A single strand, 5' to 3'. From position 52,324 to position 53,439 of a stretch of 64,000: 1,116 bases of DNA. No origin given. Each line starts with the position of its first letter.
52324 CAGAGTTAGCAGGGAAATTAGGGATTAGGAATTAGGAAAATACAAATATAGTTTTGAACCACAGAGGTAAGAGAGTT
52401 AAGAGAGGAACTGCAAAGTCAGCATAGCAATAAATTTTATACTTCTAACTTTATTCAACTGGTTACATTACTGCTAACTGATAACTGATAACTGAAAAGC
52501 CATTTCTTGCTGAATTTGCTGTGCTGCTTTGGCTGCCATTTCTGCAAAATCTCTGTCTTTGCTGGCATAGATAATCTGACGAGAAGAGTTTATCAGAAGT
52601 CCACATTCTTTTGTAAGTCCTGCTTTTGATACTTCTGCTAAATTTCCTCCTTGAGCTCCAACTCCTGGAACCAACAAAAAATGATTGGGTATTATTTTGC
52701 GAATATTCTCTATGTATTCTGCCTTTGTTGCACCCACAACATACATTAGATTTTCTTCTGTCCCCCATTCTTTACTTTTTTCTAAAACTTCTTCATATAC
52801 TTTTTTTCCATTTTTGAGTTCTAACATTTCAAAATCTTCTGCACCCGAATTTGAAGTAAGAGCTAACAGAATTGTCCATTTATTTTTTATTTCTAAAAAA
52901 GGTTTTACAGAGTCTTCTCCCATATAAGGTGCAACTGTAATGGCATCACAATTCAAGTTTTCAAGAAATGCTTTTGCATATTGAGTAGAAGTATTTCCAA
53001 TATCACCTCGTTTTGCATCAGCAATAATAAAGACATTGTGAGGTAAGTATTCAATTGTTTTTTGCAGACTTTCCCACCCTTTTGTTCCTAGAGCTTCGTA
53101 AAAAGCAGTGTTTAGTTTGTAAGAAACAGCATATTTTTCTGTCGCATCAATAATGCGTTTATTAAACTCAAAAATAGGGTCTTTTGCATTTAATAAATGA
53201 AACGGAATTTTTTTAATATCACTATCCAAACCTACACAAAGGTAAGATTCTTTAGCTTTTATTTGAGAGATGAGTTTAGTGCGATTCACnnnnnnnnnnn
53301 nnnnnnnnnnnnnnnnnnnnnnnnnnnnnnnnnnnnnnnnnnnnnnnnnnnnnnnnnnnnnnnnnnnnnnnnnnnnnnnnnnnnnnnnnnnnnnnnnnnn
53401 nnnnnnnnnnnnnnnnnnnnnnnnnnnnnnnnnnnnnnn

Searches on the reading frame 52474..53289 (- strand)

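Call 16: search_protein_families(library=pfam, proteins=[window:52474-53289:-], max_evalue=0.001)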
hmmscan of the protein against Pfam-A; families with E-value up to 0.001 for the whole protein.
window:52474-53289:- (271 aa): 1 family
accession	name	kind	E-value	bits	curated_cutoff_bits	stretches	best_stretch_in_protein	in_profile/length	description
PF00215.30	OMPdecase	-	3.2e-29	102.9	27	1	16-249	2-218/221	Orotidine 5'-phosphate decarboxylase / HUMPS family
